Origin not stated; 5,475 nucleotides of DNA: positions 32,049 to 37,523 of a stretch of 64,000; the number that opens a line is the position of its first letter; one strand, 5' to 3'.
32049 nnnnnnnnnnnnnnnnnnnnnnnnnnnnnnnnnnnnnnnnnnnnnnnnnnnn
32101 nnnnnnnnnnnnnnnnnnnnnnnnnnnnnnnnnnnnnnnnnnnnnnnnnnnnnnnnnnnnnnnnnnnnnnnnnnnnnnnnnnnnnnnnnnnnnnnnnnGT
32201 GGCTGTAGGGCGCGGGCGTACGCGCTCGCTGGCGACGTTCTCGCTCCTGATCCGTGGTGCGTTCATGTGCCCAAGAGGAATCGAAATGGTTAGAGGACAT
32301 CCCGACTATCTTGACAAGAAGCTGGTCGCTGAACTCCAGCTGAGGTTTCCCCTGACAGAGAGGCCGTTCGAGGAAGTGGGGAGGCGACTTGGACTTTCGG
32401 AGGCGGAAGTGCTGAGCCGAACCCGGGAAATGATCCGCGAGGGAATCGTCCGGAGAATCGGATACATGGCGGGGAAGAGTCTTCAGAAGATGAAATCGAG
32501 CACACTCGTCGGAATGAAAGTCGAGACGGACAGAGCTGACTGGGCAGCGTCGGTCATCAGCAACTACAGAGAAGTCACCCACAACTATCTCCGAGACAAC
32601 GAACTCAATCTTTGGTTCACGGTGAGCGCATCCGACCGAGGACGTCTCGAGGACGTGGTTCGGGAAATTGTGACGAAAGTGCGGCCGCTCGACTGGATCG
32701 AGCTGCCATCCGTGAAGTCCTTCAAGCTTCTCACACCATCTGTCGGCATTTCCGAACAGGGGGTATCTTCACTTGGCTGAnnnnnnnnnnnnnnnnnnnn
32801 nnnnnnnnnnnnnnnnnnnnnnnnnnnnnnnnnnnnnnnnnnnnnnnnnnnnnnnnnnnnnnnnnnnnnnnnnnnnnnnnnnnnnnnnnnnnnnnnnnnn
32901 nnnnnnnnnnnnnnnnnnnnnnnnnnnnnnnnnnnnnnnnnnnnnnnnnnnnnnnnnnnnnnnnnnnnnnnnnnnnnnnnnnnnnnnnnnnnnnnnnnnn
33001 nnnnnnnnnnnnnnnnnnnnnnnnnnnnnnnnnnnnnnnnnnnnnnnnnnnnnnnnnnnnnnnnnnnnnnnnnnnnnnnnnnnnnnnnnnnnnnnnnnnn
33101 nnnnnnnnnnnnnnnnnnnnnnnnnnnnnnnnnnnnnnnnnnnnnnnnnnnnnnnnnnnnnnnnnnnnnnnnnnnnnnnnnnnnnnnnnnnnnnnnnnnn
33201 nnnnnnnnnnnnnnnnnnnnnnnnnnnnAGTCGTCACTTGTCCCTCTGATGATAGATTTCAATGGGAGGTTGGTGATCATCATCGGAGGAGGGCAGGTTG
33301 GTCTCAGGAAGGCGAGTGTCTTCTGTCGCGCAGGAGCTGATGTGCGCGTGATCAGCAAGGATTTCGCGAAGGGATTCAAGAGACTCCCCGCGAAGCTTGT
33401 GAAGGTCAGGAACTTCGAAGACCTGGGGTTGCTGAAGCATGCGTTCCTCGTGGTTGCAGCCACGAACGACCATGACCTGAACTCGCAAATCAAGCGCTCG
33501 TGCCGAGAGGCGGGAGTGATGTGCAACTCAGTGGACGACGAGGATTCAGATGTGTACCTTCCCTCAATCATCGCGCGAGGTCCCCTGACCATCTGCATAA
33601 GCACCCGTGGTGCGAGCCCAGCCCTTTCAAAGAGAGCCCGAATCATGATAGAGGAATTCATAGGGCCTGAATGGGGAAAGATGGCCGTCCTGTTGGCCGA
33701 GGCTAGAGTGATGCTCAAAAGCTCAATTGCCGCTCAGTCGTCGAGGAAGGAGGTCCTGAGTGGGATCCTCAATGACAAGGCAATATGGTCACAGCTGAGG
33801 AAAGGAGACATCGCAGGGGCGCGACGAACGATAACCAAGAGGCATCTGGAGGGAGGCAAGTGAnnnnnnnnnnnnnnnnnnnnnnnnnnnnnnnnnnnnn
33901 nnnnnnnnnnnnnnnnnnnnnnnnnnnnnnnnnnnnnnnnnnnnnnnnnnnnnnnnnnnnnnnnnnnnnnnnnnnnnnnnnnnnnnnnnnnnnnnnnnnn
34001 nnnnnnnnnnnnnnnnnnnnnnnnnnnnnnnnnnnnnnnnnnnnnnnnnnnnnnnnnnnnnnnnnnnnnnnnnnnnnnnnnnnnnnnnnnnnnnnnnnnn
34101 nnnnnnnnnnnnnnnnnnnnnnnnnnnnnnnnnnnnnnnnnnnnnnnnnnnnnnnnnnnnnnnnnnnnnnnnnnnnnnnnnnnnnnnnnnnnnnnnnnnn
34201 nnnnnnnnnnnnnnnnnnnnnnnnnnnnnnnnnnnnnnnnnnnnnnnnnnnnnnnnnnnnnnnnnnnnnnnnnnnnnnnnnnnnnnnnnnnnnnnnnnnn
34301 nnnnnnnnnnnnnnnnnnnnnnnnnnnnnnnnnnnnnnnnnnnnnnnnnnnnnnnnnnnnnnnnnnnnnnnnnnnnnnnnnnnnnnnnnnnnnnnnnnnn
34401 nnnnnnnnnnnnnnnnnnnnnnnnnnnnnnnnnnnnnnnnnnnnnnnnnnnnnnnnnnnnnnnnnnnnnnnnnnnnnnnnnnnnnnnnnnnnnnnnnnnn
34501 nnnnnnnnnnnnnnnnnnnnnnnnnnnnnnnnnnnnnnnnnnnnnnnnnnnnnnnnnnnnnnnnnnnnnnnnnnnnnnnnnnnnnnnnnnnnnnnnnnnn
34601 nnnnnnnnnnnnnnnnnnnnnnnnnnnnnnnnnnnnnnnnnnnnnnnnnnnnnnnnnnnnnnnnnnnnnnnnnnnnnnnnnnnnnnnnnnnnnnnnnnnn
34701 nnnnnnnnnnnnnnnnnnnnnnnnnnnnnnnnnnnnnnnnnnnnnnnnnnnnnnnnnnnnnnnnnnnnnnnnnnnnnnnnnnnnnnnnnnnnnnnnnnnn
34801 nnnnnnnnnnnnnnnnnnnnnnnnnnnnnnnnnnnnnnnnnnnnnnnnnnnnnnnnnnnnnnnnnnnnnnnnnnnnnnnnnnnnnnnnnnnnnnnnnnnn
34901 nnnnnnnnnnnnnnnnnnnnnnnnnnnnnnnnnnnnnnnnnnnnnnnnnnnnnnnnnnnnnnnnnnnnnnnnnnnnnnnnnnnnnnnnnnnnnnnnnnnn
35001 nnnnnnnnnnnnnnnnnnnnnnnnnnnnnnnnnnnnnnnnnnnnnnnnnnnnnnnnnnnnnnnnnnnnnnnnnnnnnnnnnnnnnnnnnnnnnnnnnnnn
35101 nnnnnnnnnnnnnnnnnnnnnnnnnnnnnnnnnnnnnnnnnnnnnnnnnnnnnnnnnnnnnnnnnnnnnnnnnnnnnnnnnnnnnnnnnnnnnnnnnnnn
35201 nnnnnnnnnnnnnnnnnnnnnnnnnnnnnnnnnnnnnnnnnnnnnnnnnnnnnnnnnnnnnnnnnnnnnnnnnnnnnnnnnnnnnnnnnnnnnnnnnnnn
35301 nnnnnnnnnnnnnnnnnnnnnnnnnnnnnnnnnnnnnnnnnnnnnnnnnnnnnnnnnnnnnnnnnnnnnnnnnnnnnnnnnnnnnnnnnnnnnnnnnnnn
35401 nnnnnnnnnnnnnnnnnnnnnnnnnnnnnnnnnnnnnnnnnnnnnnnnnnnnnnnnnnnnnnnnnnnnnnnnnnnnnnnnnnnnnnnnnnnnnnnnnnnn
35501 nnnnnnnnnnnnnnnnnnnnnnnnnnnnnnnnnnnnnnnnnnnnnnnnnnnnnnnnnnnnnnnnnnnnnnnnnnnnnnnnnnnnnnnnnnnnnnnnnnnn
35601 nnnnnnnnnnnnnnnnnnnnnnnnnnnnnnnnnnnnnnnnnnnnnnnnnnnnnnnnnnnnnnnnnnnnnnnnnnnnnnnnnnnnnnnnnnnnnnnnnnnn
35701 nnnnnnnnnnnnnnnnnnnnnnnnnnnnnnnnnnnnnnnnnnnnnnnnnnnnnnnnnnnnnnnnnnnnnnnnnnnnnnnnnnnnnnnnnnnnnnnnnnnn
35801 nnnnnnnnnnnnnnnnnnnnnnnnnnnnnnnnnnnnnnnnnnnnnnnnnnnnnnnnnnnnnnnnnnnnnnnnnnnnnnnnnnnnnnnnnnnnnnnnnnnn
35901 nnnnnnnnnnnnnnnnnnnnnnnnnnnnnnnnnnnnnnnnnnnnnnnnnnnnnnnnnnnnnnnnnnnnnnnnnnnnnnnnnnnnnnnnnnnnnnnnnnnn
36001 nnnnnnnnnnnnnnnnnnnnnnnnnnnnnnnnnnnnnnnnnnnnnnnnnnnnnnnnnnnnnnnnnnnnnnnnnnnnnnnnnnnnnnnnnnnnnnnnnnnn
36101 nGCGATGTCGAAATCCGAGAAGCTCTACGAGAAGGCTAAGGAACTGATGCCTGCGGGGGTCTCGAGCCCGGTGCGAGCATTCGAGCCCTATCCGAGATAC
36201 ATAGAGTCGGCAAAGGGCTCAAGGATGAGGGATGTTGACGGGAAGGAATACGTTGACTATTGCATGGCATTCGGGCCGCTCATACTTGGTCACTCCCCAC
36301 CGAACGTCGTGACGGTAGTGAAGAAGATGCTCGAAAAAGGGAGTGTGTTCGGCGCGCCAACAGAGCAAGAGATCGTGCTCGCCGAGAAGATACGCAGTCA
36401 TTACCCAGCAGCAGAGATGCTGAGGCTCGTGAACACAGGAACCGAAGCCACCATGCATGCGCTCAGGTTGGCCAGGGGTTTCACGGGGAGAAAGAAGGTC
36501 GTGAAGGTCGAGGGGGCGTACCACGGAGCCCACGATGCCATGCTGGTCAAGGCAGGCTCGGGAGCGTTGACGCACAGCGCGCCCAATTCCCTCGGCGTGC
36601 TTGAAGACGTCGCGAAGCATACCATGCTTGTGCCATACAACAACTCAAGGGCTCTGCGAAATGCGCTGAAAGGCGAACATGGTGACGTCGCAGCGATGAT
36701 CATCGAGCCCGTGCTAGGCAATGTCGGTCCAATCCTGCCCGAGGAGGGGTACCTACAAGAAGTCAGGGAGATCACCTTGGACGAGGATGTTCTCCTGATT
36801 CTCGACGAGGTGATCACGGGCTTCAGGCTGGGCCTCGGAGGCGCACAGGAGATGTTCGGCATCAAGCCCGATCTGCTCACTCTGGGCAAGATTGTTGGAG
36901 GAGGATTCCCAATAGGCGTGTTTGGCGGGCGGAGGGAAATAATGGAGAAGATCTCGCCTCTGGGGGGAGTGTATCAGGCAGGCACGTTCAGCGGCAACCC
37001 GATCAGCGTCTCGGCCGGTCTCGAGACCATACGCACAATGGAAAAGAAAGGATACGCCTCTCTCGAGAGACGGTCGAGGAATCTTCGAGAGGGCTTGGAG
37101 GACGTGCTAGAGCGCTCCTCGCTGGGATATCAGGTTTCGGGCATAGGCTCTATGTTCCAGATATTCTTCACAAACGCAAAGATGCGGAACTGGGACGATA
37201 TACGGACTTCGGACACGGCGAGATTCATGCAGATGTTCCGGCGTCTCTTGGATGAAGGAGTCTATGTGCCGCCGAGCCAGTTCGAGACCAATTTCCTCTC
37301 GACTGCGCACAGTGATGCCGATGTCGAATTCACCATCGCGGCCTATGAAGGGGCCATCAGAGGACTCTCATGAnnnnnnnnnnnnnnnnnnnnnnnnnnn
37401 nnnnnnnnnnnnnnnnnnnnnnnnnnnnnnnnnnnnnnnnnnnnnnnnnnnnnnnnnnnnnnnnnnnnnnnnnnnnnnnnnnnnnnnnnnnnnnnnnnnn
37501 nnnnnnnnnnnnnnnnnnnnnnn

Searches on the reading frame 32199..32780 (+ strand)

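Call 11: search_protein_families(library=pfam, proteins=[window:32199-32780:+])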
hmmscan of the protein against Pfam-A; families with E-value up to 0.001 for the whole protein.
window:32199-32780:+ (193 aa): 3 families
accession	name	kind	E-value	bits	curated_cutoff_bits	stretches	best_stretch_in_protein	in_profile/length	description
PF17805.7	AsnC_trans_reg2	-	3.1e-17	62.9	27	1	99-176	5-86/86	AsnC-like ligand binding domain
PF22451.2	NirdL-like_HTH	-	4e-17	61.9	27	1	39-85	1-47/47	Siroheme decarboxylase NirDL-like HTH domain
PF13404.12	HTH_AsnC-type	-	1e-07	32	27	1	36-78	2-41/42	AsnC-type helix-turn-helix domain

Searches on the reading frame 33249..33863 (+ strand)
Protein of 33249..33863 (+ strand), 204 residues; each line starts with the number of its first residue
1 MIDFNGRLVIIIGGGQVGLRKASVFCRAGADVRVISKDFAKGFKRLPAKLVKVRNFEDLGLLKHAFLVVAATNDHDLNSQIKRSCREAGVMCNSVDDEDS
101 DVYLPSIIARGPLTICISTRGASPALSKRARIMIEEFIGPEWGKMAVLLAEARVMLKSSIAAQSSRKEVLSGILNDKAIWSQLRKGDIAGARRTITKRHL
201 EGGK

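Call 11: search_protein_families(library=pfam, proteins=[window:33249-33863:+])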
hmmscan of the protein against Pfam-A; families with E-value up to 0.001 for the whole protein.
window:33249-33863:+ (204 aa): 2 families
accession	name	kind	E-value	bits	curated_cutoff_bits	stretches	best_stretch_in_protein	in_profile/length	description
PF13241.12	NAD_binding_7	-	8e-25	87.9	22.1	1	1-106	2-104/104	Putative NAD(P)-binding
PF14824.11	Sirohm_synth_M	-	3.3e-05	23.7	25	1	110-131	1-22/28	Sirohaem biosynthesis protein central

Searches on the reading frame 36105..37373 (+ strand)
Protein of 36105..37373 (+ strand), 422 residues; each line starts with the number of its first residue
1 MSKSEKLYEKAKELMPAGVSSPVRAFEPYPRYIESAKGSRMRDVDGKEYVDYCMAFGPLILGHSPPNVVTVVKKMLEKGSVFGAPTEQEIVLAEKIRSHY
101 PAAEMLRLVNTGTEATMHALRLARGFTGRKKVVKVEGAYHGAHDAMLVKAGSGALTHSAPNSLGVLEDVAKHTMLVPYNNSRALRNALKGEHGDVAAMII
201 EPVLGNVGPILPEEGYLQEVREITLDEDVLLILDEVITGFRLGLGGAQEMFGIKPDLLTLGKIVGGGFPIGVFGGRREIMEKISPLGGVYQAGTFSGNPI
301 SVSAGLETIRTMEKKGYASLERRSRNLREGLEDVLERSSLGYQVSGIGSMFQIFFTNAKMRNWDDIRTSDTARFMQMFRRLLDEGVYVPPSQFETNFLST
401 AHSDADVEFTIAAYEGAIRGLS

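Call 11: search_protein_families(library=pfam, proteins=[window:36105-37373:+])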
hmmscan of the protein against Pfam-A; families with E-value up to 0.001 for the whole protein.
window:36105-37373:+ (422 aa): 1 family
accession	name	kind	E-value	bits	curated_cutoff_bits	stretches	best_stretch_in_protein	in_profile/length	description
PF00202.27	Aminotran_3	-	1.6e-70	238.3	30.5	1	29-390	9-373/403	Aminotransferase class-III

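Call 32: find_encoding_contigs(protein=window:36105-37373:+, flank=10000)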
Protein window:36105-37373:+ (422 aa): no gene with exactly this product is on record in the collection.
